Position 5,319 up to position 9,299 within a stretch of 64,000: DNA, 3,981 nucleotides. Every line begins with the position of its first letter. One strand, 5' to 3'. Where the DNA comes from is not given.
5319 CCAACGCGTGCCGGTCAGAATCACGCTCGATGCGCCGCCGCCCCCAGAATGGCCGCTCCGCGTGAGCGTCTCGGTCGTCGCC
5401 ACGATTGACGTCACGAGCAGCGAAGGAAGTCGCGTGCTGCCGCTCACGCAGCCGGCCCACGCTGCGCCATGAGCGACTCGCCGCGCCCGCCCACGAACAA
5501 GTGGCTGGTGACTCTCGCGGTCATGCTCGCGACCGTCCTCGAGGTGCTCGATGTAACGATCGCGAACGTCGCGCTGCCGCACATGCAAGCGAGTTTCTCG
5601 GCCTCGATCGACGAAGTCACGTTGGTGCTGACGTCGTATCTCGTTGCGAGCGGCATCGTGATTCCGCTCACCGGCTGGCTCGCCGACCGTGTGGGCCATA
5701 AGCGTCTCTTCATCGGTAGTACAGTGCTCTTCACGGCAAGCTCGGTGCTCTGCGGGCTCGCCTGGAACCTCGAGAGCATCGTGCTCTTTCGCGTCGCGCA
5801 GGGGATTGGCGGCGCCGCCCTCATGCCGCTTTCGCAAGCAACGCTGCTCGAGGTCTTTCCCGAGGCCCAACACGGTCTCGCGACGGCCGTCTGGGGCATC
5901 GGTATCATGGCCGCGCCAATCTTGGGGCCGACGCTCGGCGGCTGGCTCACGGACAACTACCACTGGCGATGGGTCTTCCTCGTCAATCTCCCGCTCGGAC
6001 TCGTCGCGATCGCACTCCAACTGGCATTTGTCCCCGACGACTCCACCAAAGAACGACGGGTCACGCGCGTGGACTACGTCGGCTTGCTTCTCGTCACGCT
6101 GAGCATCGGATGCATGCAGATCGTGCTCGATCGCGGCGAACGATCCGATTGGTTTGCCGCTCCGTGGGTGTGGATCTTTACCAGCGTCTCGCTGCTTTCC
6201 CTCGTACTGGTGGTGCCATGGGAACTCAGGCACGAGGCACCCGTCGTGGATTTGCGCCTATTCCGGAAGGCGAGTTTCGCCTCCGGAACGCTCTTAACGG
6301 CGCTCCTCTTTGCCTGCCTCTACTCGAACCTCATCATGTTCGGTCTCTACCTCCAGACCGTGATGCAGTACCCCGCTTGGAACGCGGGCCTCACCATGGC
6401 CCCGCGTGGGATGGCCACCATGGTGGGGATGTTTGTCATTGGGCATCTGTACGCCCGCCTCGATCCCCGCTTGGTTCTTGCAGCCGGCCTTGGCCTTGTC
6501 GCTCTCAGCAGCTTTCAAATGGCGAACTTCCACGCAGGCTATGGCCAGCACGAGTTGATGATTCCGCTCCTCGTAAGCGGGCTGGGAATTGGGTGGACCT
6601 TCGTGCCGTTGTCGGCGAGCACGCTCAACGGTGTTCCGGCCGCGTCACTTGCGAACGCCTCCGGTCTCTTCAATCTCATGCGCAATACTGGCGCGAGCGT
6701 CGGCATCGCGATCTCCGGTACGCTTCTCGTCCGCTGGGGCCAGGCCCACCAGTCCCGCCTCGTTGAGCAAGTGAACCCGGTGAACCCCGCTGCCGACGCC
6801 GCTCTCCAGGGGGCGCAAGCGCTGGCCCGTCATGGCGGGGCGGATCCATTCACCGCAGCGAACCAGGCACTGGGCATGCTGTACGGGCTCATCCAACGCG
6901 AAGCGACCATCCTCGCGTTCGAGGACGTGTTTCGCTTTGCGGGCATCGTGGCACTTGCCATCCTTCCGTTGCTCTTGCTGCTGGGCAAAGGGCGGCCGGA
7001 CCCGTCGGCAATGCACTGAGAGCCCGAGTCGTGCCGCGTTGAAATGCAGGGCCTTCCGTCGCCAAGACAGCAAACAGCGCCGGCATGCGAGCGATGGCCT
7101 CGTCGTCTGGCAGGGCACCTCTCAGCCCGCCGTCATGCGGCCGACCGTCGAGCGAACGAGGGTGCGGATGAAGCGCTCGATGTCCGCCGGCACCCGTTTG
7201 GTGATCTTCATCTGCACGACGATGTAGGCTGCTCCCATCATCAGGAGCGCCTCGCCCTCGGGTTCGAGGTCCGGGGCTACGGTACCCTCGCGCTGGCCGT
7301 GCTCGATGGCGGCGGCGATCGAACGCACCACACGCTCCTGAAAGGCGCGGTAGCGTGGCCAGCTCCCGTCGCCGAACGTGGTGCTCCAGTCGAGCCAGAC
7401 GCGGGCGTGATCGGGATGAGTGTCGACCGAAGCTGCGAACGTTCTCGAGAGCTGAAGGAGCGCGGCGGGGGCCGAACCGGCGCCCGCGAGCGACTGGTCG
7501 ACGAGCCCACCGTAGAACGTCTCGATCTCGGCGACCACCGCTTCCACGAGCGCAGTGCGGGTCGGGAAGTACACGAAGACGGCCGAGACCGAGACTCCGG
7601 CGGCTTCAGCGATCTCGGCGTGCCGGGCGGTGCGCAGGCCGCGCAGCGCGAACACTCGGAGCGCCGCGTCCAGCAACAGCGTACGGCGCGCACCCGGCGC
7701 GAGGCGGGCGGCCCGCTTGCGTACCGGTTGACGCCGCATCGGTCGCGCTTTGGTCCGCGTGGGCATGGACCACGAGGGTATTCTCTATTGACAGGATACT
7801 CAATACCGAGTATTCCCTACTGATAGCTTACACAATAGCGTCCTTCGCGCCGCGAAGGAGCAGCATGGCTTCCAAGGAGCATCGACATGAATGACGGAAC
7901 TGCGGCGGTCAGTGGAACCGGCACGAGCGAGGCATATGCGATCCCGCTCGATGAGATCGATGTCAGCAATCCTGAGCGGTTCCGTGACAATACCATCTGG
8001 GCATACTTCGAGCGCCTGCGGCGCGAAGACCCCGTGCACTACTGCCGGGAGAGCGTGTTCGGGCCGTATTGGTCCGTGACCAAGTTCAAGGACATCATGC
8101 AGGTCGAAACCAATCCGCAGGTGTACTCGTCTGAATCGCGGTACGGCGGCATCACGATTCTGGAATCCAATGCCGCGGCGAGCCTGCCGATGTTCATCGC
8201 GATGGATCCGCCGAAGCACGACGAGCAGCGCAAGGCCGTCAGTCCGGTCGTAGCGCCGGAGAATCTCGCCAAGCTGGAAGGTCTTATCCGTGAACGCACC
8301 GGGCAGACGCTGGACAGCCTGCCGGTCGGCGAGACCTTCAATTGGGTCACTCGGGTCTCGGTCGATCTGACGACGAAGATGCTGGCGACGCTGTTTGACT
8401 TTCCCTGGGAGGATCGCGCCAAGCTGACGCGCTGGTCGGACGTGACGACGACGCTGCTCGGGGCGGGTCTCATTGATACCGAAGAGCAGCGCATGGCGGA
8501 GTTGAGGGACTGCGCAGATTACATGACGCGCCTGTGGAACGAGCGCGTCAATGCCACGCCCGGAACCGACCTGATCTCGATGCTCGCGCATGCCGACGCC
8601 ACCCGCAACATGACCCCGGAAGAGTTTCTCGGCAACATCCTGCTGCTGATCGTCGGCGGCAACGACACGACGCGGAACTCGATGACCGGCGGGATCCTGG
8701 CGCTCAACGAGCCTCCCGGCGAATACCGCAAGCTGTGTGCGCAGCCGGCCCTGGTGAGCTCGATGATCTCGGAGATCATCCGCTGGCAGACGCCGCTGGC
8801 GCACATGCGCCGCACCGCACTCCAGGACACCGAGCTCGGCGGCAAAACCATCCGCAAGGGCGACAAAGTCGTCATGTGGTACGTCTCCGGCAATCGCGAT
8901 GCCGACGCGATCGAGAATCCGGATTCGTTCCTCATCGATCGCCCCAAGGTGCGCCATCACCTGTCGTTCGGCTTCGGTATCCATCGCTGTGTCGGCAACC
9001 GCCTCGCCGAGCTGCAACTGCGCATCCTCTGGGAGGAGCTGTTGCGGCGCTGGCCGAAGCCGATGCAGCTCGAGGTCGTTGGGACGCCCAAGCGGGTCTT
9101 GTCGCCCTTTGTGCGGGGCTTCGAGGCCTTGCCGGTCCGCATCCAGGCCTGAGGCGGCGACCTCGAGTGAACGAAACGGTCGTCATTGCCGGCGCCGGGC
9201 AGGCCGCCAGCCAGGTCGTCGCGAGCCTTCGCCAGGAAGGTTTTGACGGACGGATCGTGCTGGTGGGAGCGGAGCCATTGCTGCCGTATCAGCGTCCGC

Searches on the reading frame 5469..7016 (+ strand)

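Call 77: search_protein_families(library=pfam, proteins=[window:5469-7016:+], max_evalue=0.0001)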
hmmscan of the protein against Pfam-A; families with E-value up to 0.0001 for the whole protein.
window:5469-7016:+ (516 aa): 2 families
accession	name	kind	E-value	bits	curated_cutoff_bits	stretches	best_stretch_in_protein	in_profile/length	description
PF07690.21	MFS_1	-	1e-58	199.4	33.4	1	18-412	1-346/347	Major Facilitator Superfamily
PF00083.30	Sugar_tr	-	1.1e-07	31.6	22.3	1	48-189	46-192/452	Sugar (and other) transporter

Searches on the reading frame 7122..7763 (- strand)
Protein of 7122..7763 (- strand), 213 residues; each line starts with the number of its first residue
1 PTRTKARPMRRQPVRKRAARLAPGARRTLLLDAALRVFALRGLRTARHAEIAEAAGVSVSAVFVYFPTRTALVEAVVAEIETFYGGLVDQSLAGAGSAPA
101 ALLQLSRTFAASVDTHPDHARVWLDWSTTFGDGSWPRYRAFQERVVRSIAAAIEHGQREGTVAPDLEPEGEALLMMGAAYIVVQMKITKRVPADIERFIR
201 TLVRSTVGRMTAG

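Call 77: search_protein_families(library=pfam, proteins=[window:7122-7763:-], max_evalue=0.0001)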
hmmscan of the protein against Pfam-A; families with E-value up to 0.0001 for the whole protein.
window:7122-7763:- (213 aa): 1 family
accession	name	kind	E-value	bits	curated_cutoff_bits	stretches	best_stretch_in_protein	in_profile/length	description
PF00440.29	TetR_N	-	1.3e-12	47.7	24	1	30-76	1-47/47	Bacterial regulatory proteins, tetR family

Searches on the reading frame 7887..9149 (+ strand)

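Call 77: search_protein_families(library=pfam, proteins=[window:7887-9149:+], max_evalue=0.0001)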
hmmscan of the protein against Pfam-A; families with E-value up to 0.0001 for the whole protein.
window:7887-9149:+ (421 aa): 1 family
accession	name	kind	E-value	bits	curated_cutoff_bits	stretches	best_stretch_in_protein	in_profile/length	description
PF00067.27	p450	-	8.7e-21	74.7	22.8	1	289-388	323-431/462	Cytochrome P450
